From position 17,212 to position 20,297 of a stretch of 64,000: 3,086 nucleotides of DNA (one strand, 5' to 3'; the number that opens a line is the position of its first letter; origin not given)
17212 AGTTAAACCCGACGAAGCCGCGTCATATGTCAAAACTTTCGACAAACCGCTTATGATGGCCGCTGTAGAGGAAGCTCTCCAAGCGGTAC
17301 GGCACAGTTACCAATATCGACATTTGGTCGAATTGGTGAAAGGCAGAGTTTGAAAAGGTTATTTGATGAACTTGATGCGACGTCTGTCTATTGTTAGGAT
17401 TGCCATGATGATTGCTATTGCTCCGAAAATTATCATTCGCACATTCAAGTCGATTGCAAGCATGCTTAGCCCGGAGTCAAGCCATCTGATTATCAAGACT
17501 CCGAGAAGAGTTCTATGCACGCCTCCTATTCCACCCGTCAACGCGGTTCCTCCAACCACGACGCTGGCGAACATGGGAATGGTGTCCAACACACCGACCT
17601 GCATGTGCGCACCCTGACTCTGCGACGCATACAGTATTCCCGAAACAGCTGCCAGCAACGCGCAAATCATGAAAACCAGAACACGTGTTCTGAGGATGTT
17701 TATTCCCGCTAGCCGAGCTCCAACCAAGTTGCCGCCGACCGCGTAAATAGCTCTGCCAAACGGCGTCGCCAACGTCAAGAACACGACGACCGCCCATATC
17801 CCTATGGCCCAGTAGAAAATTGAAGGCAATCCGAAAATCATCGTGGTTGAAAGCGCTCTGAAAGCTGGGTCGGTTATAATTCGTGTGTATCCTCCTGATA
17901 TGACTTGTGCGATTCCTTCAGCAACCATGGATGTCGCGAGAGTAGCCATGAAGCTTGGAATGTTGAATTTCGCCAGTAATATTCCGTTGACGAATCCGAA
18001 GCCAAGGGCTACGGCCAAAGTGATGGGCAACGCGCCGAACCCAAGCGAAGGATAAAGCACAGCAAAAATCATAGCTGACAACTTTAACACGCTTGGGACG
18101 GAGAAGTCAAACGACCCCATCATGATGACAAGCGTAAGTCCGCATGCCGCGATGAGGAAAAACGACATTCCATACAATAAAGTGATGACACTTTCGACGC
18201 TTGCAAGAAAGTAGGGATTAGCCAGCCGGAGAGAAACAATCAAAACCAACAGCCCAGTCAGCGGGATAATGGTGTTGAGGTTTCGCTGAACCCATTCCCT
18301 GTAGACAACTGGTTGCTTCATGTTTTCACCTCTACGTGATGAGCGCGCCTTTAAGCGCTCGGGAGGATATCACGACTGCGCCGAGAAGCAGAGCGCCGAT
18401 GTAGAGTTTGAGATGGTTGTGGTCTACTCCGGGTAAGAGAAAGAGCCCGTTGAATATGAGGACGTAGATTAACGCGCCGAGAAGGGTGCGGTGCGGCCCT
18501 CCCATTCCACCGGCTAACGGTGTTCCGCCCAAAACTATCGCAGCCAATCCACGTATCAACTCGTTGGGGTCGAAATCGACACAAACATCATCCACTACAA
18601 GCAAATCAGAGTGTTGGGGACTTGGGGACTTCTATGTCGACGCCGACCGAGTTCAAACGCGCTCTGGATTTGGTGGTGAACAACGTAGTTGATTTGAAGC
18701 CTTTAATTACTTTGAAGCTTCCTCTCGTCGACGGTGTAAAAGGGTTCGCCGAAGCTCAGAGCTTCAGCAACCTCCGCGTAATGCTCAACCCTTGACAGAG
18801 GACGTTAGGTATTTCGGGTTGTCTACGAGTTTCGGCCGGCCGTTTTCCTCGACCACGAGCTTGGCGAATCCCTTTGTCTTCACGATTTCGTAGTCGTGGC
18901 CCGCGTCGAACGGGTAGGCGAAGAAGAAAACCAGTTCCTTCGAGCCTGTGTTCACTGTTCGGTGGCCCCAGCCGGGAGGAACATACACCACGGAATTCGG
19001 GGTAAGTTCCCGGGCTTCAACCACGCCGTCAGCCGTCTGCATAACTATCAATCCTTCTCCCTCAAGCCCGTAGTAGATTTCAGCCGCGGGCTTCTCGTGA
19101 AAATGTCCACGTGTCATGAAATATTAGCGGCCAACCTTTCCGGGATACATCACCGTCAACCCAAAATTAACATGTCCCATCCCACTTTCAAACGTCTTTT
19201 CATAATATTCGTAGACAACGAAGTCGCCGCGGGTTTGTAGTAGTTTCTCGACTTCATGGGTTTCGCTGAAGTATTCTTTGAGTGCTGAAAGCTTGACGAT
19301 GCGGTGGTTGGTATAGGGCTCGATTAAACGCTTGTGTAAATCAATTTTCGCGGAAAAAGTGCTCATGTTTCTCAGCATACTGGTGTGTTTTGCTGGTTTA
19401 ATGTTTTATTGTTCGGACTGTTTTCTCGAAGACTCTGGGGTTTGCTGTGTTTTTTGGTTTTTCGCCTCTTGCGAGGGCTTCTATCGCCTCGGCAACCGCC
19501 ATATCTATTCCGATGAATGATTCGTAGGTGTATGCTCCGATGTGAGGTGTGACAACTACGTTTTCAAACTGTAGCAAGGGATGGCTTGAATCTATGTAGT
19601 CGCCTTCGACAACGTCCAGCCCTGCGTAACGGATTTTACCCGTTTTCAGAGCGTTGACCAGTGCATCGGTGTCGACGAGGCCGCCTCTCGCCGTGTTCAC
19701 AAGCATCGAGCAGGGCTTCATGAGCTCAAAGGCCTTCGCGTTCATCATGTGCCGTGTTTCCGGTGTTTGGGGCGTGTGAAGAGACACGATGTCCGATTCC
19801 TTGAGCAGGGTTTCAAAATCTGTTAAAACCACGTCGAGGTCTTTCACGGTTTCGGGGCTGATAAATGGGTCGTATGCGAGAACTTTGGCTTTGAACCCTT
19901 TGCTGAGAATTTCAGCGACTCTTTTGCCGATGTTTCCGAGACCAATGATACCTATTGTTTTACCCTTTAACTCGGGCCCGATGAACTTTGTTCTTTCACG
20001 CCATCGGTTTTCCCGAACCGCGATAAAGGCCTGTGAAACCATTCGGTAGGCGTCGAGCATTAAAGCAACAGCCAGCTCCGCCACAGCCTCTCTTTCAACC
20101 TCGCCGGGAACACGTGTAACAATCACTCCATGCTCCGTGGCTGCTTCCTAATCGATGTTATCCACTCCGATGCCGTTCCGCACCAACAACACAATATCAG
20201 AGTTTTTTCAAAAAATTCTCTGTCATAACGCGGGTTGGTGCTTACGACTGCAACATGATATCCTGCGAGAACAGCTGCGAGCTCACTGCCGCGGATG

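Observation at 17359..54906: Unusually high density of disrupted genes: four in-frame nonsense codons plus several homopolymer frameshifts in metabolic/transport genes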

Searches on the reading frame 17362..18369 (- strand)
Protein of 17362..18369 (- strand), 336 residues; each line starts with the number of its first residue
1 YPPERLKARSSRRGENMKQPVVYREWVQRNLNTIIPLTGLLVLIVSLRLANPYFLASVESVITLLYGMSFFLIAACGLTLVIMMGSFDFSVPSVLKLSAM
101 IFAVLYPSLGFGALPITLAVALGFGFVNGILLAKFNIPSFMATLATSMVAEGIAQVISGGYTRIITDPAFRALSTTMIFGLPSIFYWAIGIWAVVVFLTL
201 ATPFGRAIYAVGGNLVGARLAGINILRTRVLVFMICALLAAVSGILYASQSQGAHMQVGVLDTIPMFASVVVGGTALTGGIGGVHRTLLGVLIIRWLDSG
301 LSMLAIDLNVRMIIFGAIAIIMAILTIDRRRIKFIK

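Call 11: search_protein_families(library=pfam, proteins=[window:17362-18369:-], max_evalue=0.01)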
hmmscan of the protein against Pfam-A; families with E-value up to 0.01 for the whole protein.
window:17362-18369:- (336 aa): 1 family
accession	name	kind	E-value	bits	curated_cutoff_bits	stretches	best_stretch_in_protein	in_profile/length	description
PF02653.21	BPD_transp_2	-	4e-32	111.8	26.8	1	62-322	3-268/269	Branched-chain amino acid transport system / permease component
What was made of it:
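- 17359..18321 (-): CUT2/RbsC-type ABC permease 2. The ORF is intact (320 aa), but it is orphaned: no binding protein or ATPase gene remains upstream. Pfam BPD_transp_2 positions 3-268 of 269 (call 11).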

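Call 38: search_protein_families(library=ncbifam, proteins=[window:17362-18321:-], max_evalue=0.001)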
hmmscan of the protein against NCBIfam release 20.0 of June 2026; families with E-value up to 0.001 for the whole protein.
window:17362-18321:- (320 aa): 9 families
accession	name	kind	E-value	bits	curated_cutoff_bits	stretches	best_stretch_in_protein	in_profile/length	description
NF008441.0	PRK11285.1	equivalog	2.6e-41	141.8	378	1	22-314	34-325/333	L-arabinose ABC transporter permease AraH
NF007067.0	PRK09512.1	equivalog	4.8e-39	134.4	398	1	21-310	23-316/321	ribose ABC transporter permease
NF008630.0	PRK11618.1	equivalog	1.4e-35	123.1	363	1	23-279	14-277/331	galactofuranose ABC transporter, permease protein YjfF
NF040906.3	GguB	equivalog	2.5e-35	122.4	450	2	164-308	223-367/375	multiple monosaccharide ABC transporter permease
NF011961.0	PRK15432.1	equivalog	1e-28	100.6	388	1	21-314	14-306/344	autoinducer 2 ABC transporter permease LsrC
NF007014.0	PRK09478.1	equivalog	2.1e-27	96.3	386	1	23-313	21-329/336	galactose/methyl galactoside ABC transporter permease MglC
NF007252.0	PRK09699.1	equivalog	7.4e-26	91.2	396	1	25-313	34-322/326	D-allose ABC transporter permease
NF041862.1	YtfT_transport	equivalog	2.2e-21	76.4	535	1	44-317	55-330/339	galactofuranose ABC transporter, ATP-binding protein YtfT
NF011612.1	PRK15038.1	equivalog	1.3e-19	70.5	500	1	23-308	10-303/322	autoinducer 2 ABC transporter permease LsrD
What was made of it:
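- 17359..18321 (-): NCBIfam RbsC positions 23-316 of 321 (call 38).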

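Call 51: find_homologous_proteins(query=window:17362-18321:-, max_evalue=1e-30)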
Query window:17362-18321:- (320 aa): 1118 proteins with E <= 1e-30 among 8000 candidates; the best 120 are listed.
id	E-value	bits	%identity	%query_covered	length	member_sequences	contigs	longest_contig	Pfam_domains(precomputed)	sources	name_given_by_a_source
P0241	3.9e-192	656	100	100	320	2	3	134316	PF02653.22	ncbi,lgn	ncbi:MAG: ABC transporter permease [Candidatus Caldarchaeum sp.]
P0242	2.8e-172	590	88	99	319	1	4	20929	PF02653.22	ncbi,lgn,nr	ncbi:MAG: ABC transporter permease [Candidatus Caldarchaeum sp.]|nr:ABC transporter permease [Candid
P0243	7.7e-163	559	83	99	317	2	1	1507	PF02653.22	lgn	-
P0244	1.2e-161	555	82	100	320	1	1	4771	PF02653.22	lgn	-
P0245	7.0e-161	553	80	99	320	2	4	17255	PF02653.22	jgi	-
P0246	1.1e-160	552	80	100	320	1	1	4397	PF02653.22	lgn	-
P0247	1.2e-159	549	81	100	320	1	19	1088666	PF02653.22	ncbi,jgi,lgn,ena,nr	ncbi:MAG: ABC transporter permease [Thaumarchaeota archaeon]|jgi:ribose transport system permease pr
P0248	1.2e-159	549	81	100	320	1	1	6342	PF02653.22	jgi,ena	-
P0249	1.5e-159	549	81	100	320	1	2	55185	PF02653.22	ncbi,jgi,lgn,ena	-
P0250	1.9e-159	548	80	100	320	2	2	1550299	PF02653.22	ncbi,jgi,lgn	jgi:ribose transport system permease protein/putative xylitol transport system permease protein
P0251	2.0e-159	548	81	100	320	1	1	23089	PF02653.22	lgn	-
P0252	1.4e-158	545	81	100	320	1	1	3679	PF02653.22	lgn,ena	-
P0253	2.2e-158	545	80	100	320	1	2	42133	PF02653.22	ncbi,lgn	ncbi:MAG: ABC transporter permease [Nitrososphaerota archaeon]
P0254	4.9e-158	544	81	100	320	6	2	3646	PF02653.22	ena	-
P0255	1.8e-157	542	79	100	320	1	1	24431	PF02653.22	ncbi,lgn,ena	-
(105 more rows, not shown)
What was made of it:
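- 17359..18321 (-): Homologues are 319-323 aa at 100% coverage (call 51).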

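Call 52: find_encoding_contigs(protein=P0242, flank=10000, max_places=3)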
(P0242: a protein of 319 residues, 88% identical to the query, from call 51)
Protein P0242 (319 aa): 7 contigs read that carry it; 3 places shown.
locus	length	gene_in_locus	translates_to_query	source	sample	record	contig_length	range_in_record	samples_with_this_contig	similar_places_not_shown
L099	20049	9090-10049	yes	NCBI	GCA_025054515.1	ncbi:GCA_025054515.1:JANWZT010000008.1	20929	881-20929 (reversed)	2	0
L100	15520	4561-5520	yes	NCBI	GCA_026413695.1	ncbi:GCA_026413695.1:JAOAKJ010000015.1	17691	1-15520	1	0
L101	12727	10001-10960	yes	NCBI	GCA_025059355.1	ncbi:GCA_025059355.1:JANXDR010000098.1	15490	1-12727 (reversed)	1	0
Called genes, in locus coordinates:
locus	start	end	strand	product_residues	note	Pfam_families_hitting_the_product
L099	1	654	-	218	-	PF00296:Bac_luciferase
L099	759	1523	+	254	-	PF00106:adh_short, PF08659:KR, PF23441:SDR, PF13561:adh_short_C2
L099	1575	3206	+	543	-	PF00118:Cpn60_TCP1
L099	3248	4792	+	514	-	PF00370:FGGY_N, PF02782:FGGY_C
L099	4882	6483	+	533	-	PF13407:Peripla_BP_4 (weak)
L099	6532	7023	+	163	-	PF00005:ABC_tran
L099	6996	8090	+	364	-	PF00005:ABC_tran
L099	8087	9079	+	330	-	PF02653:BPD_transp_2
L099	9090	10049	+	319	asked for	PF02653:BPD_transp_2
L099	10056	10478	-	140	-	-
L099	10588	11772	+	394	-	PF02163:Peptidase_M50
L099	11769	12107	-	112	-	PF22600:MTPAP-like_central (weak), PF01909:NTP_transf_2, PF18765:Polbeta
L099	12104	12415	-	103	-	PF05168:HEPN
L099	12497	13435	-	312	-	PF01171:ATP_bind_3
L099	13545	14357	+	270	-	PF02634:FdhD-NarQ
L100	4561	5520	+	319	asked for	PF02653:BPD_transp_2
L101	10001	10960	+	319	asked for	PF02653:BPD_transp_2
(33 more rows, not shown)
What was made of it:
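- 17359..18321 (-): The sister operon is SBP-ATPase-perm1-perm2 (call 52).
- The complete SBP-ATPase-perm1-perm2 operon sits at the syntenic place next to M50/FdhD/MoeA (call 52).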

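Call 53: find_encoding_contigs(protein=P0247, flank=10000, max_places=2)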
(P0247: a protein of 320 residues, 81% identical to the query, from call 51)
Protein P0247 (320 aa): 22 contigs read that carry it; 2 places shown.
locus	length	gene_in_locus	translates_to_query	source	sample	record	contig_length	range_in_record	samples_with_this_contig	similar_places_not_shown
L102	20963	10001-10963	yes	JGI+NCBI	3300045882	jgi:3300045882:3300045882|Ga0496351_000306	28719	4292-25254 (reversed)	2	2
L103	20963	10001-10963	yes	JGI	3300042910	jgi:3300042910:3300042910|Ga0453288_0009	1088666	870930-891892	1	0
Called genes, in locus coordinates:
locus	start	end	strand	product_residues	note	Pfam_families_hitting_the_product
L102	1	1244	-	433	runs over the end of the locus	-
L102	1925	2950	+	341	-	PF01408:GFO_IDH_MocA, PF02894:GFO_IDH_MocA_C, PF22725:GFO_IDH_MocA_C3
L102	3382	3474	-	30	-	-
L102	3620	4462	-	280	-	PF23441:SDR, PF00106:adh_short, PF08659:KR, PF13561:adh_short_C2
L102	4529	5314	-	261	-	PF00106:adh_short, PF08659:KR, PF01370:Epimerase, PF13561:adh_short_C2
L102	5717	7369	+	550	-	PF13407:Peripla_BP_4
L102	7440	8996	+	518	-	PF02463:SMC_N (faint), PF03215:Rad17 (faint), PF00005:ABC_tran, PF13401:AAA_22 (faint), PF13555:AAA_29 (faint), PF13304:AAA_21 (faint), PF00005:ABC_tran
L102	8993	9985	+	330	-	PF02653:BPD_transp_2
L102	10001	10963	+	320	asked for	PF02653:BPD_transp_2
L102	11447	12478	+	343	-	PF08240:ADH_N, PF16912:Glu_dehyd_C, PF00107:ADH_zinc_N, PF02558:ApbA (faint)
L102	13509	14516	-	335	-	PF00389:2-Hacid_dh, PF02826:2-Hacid_dh_C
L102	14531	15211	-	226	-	PF01081:Aldolase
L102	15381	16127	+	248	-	PF00106:adh_short, PF08659:KR, PF13561:adh_short_C2, PF23441:SDR (weak)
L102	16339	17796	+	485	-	PF00171:Aldedh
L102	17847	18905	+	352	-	PF08240:ADH_N, PF16912:Glu_dehyd_C, PF00107:ADH_zinc_N, PF13602:ADH_zinc_N_2 (weak)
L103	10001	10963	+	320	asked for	PF02653:BPD_transp_2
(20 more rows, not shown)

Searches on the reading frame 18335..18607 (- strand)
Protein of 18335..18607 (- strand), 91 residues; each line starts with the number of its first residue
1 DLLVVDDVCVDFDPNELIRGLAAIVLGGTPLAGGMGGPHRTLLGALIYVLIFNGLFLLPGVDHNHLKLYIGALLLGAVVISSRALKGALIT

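Call 11: search_protein_families(library=pfam, proteins=[window:18335-18604:-], max_evalue=0.01)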
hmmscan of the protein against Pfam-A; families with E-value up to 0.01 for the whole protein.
window:18335-18604:- (90 aa): 0 families

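Call 40: search_solved_structures(query=window:18335-18607:-, max_evalue=1)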
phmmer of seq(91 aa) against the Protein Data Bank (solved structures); distinct sequences matched with E-value up to 1: 0.
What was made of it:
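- Tried and rejected: The permease remnant has no PDB or Pfam hit on its own (calls 11, 40).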

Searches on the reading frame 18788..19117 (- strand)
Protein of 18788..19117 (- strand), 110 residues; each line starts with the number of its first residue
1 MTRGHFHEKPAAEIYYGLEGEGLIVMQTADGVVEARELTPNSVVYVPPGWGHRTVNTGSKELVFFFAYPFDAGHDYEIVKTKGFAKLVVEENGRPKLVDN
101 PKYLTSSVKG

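Call 11: search_protein_families(library=pfam, proteins=[window:18788-19117:-], max_evalue=0.01)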
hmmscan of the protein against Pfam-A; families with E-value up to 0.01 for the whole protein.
window:18788-19117:- (110 aa): 4 families
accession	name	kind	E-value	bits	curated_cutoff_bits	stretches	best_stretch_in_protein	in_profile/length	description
PF06560.17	GPI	-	7.3e-22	78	20.7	1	1-93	68-170/182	Glucose-6-phosphate isomerase (GPI)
PF07883.17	Cupin_2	-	1.6e-07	31.4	27.2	1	5-67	14-69/70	Cupin domain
PF00190.28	Cupin_1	-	2.2e-07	31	22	1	5-72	49-117/151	Cupin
PF14667.12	Polysacc_synt_C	-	7.7e-05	23.2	28.7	1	2-66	30-97/111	Polysaccharide biosynthesis C-terminal domain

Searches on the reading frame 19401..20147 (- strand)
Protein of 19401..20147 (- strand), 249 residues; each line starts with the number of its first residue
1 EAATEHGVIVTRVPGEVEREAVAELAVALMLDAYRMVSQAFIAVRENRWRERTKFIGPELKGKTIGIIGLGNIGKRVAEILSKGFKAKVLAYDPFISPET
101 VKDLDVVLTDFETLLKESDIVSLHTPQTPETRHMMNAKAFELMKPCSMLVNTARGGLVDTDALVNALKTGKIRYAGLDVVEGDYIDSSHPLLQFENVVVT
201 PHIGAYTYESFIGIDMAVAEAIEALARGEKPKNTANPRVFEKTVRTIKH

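Call 11: search_protein_families(library=pfam, proteins=[window:19401-20147:-], max_evalue=0.01)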
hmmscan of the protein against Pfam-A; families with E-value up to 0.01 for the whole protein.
window:19401-20147:- (249 aa): 5 families
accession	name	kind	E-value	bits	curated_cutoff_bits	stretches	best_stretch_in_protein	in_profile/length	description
PF02826.25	2-Hacid_dh_C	-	2.8e-62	209.7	25.1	1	27-204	1-178/178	D-isomer specific 2-hydroxyacid dehydrogenase, NAD binding domain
PF00389.36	2-Hacid_dh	-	4.5e-07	30.1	24.6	1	1-236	78-134/134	D-isomer specific 2-hydroxyacid dehydrogenase, catalytic domain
PF03446.21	NAD_binding_2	-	4.1e-05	24.1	21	1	64-180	1-120/161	NAD binding domain of 6-phosphogluconate dehydrogenase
PF13241.12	NAD_binding_7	-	0.0025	18.8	22.1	1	59-137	4-81/104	Putative NAD(P)-binding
PF03720.21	UDPG_MGDP_dh_C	-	0.0047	17.7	30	1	85-145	29-91/103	UDP-glucose/GDP-mannose dehydrogenase family, UDP binding domain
